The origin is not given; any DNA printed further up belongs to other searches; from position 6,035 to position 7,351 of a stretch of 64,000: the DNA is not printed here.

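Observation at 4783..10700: AT-richer accessory island of seven uncharacterised genes (HEPN-like motif protein, Zn-ribbon, P-loop kinase) next to a phage-like module: candidate novel defence or accessory system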

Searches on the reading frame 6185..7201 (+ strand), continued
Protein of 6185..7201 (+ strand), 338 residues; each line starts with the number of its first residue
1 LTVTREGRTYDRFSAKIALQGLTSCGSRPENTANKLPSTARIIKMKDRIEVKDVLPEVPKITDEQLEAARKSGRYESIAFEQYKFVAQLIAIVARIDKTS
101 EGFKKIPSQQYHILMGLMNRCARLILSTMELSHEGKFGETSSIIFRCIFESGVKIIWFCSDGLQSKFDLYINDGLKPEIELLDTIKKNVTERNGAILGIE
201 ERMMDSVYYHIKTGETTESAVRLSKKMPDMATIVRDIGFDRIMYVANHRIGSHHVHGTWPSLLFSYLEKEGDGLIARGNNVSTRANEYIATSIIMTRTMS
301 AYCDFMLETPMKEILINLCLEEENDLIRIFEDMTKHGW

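Call 86: fold_search(model_id=the predicted structure, library=pdb)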
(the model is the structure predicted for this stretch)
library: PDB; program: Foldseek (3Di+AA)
matches with E <= 10: 404; with E <= 0.001: 0
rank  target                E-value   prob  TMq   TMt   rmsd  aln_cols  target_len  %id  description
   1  5c1f_A                1.6e-01  0.23  0.16  0.16  30.9       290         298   10  Structure of the Imp2 F-BAR domain (released 2016-01-27)
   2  6h2x                  2.5e-01  0.18  0.16  0.14  29.8       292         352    7  MukB coiled-coil elbow from E. coli (released 2019-03-06)
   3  8dzs_A                3.3e-01  0.18  0.20  0.22  23.0       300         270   11  GR89,696 bound Kappa Opioid Receptor in complex with Gz (released 2023-05-03)
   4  8fbi                  4.2e-01  0.33  0.22  0.24  22.2       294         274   13  Improving the secretion of designed protein assemblies through negative design of cryptic transmembrane domains (released 2023-03-22)
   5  7aan_B                4.6e-01  0.15  0.16  0.16  32.6       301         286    9  Crystal structure of the F-BAR domain of PSTIPIP1 (released 2022-02-23)
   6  9v6o_R                4.6e-01  0.14  0.19  0.20  21.8       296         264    9  Cryo-EM structure of human kappa opioid receptor - G protein signaling complex bound with nalfurafine. (released 2025-11-19)
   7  7aal_A                4.6e-01  0.14  0.16  0.16  31.2       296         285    9  Crystal structure of the F-BAR domain of PSTIPIP1, G258A mutant (released 2022-02-23)
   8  7mbx_R                5.1e-01  0.14  0.19  0.19  15.8       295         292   10  Human Cholecystokinin 1 receptor (CCK1R) Gs complex (released 2021-05-26)
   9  5iuy_C                5.1e-01  0.14  0.15  0.11  24.8       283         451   10  Structural insights of the outer-membrane channel OprN (released 2016-07-06)
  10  7wq3_R                5.1e-01  0.13  0.20  0.20  23.8       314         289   11  Galanin-bound galanin receptor 1 in complex with Gi (released 2022-04-20)
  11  9w49_R                5.3e-01  0.13  0.18  0.19  22.7       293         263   10  Cryo-EM structure of human kappa opioid receptor -G protein signaling complex bound with U-50488H (released 2025-11-19)
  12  4djh_A                5.5e-01  0.11  0.18  0.14  33.0       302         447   10  Structure of the human kappa opioid receptor in complex with JDTic (released 2012-03-21)
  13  8kgg_R                6.1e-01  0.13  0.20  0.20  24.0       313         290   10  LPS-bound P2Y10 in complex with G13 (released 2024-07-31)
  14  6vi4_A                6.7e-01  0.13  0.19  0.20  23.5       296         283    8  Nanobody-Enabled Monitoring of Kappa Opioid Receptor States (released 2020-03-18)
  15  5iuy_A                6.7e-01  0.13  0.18  0.14  25.4       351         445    8  Structural insights of the outer-membrane channel OprN (released 2016-07-06)
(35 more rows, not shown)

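Call 90: search_protein_families(library=phrogs, proteins=[L043:1969-2391:+], max_evalue=0.001)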
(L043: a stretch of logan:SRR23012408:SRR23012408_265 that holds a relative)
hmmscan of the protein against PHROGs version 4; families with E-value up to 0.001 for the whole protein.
L043:1969-2391:+ (140 aa): 3 families
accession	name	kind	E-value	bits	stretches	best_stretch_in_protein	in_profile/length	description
phrog_13160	-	unknown function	4.2e-16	60.2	1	12-116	22-127/139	-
phrog_26910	-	unknown function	2.6e-05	24.4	1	61-116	254-309/322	-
phrog_9700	-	unknown function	0.00063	19.8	0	52-113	396-457/483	-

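Call 94: find_encoding_contigs(protein=P0066, flank=7000, max_places=1)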
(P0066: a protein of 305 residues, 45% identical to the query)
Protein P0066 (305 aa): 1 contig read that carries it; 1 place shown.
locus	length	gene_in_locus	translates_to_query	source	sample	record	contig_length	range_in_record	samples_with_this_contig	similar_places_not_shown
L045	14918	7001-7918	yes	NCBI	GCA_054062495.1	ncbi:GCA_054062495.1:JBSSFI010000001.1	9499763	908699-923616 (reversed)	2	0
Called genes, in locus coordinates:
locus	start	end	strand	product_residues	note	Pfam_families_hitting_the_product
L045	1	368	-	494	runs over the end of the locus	PF12161:HsdM_N, PF02384:N6_Mtase, PF07669:Eco57I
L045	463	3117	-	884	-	PF02463:SMC_N (faint), PF13304:AAA_21 (faint), PF13166:AAA_13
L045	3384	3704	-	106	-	PF12599:DUF3768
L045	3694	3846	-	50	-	-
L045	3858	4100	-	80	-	-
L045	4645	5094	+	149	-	PF05869:Dam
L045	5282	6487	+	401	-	PF10412:TrwB_AAD_bind (faint)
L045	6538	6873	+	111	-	-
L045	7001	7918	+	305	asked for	PF18928:DUF5677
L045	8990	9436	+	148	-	PF01527:HTH_Tnp_1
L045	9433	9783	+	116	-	PF05717:TnpB_IS66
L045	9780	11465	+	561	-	PF13007:LZ_Tnp_IS66, PF13005:zf-IS66, PF03050:DDE_Tnp_IS66, PF13817:DDE_Tnp_IS66_C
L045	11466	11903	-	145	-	-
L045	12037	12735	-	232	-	-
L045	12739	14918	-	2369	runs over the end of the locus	PF03534:SpvB, PF13517:FG-GAP_3, PF12256:TcdB_toxin_midN, PF05593:RHS_repeat (weak), PF25023:TEN_YD-shell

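Call 95: find_encoding_contigs(protein=P0107, flank=7000, max_places=1)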
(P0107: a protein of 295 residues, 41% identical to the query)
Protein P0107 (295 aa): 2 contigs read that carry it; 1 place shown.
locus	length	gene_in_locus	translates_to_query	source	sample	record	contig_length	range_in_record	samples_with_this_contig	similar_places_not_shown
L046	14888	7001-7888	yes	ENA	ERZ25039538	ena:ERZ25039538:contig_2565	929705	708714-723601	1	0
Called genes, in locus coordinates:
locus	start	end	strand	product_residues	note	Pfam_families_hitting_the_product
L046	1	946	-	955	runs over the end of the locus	PF24885:TPR_NPHP3, PF13424:TPR_12, PF13374:TPR_10, PF13424:TPR_12, PF13374:TPR_10, PF13424:TPR_12, PF24885:TPR_NPHP3, PF13374:TPR_10, +38 more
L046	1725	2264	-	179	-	-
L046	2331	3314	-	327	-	PF13551:HTH_29 (weak), PF13565:HTH_32, PF13592:HTH_33, PF13358:DDE_3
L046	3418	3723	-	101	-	-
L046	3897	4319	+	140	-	PF13340:DUF4096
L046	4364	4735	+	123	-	PF01609:DDE_Tnp_1, PF13586:DDE_Tnp_1_2 (weak)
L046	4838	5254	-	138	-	PF04828:GFA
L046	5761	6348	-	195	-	-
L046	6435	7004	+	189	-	PF00239:Resolvase, PF02796:HTH_7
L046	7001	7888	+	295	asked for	PF18928:DUF5677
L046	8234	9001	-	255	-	-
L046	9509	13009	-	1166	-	-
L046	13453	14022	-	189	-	-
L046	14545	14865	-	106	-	-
